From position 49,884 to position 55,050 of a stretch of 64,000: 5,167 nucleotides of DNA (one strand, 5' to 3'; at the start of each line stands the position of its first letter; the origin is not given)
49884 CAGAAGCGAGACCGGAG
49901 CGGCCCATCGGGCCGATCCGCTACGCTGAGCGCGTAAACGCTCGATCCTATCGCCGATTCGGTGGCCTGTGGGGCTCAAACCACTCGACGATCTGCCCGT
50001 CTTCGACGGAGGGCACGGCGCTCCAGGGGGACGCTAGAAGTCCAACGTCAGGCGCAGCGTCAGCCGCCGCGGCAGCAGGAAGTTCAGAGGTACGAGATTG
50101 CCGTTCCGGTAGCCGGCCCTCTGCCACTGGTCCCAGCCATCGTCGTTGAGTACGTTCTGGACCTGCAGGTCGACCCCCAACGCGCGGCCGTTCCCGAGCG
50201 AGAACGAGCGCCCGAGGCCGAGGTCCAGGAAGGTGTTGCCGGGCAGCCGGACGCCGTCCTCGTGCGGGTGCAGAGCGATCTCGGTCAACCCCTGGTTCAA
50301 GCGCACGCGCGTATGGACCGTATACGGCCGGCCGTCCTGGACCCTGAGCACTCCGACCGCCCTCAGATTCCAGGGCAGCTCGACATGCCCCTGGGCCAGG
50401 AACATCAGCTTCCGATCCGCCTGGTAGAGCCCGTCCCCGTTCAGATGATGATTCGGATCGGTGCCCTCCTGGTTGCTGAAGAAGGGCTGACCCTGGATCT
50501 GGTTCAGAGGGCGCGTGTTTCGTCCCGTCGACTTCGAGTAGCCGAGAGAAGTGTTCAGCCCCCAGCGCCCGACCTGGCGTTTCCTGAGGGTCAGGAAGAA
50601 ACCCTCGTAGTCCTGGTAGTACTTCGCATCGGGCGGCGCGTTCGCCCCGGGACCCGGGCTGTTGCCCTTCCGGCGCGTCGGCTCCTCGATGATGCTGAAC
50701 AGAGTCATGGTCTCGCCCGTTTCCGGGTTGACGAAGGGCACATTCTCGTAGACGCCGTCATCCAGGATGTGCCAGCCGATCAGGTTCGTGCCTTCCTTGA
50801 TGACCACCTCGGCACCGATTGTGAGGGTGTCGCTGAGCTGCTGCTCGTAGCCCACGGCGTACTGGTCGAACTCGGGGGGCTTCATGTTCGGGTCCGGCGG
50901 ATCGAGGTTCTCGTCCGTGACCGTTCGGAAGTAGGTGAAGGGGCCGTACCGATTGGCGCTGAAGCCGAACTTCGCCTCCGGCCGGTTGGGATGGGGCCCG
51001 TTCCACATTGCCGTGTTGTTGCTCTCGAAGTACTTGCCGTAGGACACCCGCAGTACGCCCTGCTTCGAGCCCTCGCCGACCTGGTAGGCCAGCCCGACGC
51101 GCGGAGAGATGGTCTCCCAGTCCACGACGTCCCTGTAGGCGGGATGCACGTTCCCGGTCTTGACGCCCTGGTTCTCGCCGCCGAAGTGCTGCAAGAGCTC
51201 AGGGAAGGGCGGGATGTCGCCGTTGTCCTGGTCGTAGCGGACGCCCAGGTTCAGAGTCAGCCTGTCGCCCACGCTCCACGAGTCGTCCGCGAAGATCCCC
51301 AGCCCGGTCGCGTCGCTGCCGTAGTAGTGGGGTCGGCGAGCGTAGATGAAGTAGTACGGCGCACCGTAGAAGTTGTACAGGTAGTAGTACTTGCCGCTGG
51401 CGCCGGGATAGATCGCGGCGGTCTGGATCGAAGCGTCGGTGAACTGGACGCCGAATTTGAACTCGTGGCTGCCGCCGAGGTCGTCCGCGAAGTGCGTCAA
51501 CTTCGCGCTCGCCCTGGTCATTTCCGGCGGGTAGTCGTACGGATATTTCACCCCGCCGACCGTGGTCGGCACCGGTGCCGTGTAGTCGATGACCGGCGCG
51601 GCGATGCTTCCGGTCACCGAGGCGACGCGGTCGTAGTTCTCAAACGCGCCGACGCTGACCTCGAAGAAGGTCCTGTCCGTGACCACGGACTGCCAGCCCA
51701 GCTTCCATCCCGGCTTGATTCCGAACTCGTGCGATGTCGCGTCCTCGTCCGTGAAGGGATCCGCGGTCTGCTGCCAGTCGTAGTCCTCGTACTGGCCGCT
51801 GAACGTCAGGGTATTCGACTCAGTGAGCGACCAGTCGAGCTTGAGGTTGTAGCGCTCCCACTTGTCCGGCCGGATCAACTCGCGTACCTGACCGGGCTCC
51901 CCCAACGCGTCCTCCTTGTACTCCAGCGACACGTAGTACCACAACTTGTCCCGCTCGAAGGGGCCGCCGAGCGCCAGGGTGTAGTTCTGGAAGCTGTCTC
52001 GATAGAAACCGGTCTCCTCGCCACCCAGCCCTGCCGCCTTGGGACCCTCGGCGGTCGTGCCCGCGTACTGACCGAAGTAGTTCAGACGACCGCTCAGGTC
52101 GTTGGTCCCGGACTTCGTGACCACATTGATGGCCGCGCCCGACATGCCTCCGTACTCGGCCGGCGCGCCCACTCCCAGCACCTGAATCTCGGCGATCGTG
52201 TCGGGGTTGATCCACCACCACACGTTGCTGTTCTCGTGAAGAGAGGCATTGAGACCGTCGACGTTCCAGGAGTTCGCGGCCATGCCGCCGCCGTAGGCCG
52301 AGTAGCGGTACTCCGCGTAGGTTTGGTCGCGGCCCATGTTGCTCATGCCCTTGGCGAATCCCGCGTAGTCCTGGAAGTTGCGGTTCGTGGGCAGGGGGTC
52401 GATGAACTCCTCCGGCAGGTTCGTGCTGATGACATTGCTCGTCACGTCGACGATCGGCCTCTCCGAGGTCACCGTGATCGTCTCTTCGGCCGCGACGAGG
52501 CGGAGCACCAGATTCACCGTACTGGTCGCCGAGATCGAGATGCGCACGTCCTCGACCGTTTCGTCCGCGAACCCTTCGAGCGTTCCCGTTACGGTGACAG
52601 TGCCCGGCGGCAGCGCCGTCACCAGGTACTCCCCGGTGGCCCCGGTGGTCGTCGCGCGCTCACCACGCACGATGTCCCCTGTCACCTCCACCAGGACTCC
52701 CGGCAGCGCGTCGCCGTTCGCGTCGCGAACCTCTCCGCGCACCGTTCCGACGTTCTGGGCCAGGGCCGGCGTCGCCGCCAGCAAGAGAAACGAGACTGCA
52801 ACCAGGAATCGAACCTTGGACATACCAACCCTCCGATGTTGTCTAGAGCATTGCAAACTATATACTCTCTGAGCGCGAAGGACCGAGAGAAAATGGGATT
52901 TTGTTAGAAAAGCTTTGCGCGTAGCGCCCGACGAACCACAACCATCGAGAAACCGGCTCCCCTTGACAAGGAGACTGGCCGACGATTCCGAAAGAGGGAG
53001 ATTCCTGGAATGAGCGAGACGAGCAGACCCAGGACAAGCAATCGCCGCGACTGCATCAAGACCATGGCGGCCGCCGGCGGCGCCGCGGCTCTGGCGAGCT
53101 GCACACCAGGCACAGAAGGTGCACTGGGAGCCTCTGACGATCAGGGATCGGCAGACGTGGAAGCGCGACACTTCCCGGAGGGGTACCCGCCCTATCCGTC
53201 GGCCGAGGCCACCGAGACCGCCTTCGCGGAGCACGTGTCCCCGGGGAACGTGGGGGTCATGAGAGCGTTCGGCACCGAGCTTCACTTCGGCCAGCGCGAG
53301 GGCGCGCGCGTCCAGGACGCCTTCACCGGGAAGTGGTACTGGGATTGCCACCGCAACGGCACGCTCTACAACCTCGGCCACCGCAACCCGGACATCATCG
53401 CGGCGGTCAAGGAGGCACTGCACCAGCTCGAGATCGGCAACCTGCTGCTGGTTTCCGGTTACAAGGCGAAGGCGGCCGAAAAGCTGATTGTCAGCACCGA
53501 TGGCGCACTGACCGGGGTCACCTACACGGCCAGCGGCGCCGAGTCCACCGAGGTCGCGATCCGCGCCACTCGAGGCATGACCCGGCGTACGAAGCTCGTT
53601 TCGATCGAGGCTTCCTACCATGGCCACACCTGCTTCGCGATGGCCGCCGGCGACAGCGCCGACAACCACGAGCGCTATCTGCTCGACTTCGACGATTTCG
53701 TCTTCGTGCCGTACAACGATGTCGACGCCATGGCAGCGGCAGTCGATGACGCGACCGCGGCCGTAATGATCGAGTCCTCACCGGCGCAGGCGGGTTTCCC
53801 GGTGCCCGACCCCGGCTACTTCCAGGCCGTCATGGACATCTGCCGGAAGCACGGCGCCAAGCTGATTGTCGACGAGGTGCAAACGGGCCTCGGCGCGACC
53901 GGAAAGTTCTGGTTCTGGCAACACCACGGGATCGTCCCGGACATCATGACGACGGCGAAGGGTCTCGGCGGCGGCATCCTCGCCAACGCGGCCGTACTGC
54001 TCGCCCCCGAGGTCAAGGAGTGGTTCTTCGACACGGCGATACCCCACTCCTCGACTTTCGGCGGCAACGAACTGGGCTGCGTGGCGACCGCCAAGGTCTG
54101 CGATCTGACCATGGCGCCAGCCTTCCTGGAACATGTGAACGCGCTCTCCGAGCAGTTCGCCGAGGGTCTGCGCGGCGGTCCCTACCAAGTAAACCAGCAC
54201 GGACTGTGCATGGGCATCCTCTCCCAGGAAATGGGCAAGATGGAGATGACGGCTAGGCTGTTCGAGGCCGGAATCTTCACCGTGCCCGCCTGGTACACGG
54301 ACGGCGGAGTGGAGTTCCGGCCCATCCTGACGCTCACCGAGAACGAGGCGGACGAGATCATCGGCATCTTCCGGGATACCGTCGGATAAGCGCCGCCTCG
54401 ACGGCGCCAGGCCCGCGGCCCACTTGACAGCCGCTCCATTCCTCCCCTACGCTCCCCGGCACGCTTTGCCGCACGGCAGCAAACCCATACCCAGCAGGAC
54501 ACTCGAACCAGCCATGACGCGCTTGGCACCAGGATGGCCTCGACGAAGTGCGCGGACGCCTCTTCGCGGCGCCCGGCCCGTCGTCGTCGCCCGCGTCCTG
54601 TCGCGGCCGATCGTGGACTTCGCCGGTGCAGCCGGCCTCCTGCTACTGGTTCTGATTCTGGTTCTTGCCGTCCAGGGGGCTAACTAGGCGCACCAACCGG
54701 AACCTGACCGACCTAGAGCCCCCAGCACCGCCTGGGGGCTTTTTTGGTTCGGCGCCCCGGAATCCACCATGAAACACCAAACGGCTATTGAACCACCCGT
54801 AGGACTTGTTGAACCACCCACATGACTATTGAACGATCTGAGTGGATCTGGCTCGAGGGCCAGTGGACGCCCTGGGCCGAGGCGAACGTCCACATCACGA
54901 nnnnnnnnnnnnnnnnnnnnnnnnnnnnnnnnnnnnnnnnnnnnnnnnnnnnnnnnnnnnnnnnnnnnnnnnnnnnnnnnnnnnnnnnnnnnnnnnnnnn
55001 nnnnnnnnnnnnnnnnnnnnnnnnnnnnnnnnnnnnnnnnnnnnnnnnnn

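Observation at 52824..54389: Class-III PLP aminotransferase predicted to be a Tat-exported lipoprotein, divergent from a TonB-dependent receptor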

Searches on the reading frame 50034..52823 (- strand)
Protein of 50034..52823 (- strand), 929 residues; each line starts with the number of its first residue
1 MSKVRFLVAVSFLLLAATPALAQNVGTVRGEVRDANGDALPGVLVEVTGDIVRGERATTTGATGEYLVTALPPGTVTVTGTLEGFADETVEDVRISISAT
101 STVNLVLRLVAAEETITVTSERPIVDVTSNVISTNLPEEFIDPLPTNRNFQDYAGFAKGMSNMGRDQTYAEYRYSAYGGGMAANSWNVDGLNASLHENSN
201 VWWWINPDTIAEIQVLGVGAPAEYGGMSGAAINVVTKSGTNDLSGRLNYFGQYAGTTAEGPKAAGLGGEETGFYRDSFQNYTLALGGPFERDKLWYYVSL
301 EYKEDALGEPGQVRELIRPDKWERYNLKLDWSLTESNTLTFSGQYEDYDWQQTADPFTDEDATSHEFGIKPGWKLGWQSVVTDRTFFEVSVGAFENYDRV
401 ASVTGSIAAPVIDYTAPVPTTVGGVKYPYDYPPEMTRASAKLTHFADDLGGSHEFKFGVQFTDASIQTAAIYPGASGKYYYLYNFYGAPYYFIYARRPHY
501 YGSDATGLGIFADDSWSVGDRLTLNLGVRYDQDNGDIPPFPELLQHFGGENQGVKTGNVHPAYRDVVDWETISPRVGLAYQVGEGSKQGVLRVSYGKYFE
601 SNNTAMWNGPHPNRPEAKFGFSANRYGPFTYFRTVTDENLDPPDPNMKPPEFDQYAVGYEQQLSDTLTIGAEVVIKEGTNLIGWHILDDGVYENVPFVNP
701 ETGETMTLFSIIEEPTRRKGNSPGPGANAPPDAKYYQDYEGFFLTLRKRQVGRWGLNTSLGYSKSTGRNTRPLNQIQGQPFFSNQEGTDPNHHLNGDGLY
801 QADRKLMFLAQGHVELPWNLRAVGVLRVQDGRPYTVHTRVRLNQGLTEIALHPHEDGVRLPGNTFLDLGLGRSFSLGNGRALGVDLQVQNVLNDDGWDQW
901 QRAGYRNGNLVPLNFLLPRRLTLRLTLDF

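Call 3: search_protein_families(library=pfam, proteins=[window:50034-52823:-], max_evalue=0.01)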
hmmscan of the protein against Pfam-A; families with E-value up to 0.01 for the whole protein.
window:50034-52823:- (929 aa): 5 families
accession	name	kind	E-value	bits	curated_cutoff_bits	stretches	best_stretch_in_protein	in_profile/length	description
PF25183.1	OMP_b-brl_4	-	1.1e-30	107.2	30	2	321-836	153-715/838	Outer membrane beta barrel domain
PF13620.12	CarboxypepD_reg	-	3.2e-14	53.5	32.3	1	27-107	1-81/82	Carboxypeptidase regulatory-like domain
PF00593.30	TonB_dep_Rec_b-barrel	-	4.9e-09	37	27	1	323-891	22-436/436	TonB dependent receptor-like, beta-barrel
PF13715.12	CarbopepD_reg_2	-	1.9e-05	25.1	32.2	1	28-106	1-75/88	CarboxypepD_reg-like domain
PF02369.22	Big_1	-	0.0071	16.9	34.9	0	24-86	17-84/93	Bacterial Ig-like domain (group 1)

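Call 4: search_protein_families(library=ncbifam, proteins=[window:50034-52823:-], max_evalue=0.01)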
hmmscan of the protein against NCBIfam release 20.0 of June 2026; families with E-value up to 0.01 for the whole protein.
window:50034-52823:- (929 aa): 6 families
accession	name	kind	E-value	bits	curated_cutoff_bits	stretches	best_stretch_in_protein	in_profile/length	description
NF010048.1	PRK13524.1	subfamily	9.4e-07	27.7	493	1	204-261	142-200/744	FepA family TonB-dependent siderophore receptor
NF052345.1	S_layer_anammox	exception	6.4e-06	23.8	1400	1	16-123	1303-1407/1596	Kustd1514 family S-layer glycoprotein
NF010051.0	PRK13528.1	subfamily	0.0015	16.8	583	1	204-260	138-195/727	FepA family TonB-dependent siderophore receptor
TIGR01786.1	TonB-hemlactrns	subfamily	0.0021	16.5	323.75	1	445-582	338-448/719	TonB-dependent hemoglobin/transferrin/lactoferrin family receptor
NF052649.1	TonRcptRhtA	equivalog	0.0026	16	1100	0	204-242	132-170/744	TonB-dependent siderophore receptor RhtA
NF049946.1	TonB_dep_CU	exception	0.006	14.9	700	0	205-268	138-203/683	TonB-dependent receptor, CU motif-type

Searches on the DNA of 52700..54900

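Call 46: search_rna_families(source=window, start=52700, end=54900, threshold=evalue, max_evalue=1)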
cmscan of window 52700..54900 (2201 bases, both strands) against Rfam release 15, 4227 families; matches with E-value up to 1: 0.
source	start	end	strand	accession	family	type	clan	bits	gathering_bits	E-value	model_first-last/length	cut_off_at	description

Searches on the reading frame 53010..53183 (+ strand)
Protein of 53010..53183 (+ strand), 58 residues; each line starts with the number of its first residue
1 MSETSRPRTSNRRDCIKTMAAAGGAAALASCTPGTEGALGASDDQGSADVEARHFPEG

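Call 27: search_protein_families(library=pfam, proteins=[window:53010-53183:+], max_evalue=10)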
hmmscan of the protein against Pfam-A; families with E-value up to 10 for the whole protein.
seq(58 aa): 1 family
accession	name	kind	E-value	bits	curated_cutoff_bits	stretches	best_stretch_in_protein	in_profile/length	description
PF10518.14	TAT_signal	-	0.0062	16.9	22.7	1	11-29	3-21/21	TAT (twin-arginine translocation) pathway signal sequence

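Call 28: search_protein_families(library=ncbifam, proteins=[window:53010-53183:+], max_evalue=10)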
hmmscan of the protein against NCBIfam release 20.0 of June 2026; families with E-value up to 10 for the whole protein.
seq(58 aa): 3 families
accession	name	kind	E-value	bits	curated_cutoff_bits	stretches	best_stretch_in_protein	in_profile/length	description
TIGR02811.1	formate_TAT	hypoth_equivalog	0.00017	21.9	48.45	1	1-49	1-47/66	formate dehydrogenase region TAT target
TIGR01409.1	TAT_signal_seq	domain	0.0037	17.6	16.7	1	11-34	2-25/29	twin-arginine translocation signal domain-containing protein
NF012032.0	PRK15488.1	equivalog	0.012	13.7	694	1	10-48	3-41/759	thiosulfate reductase PhsA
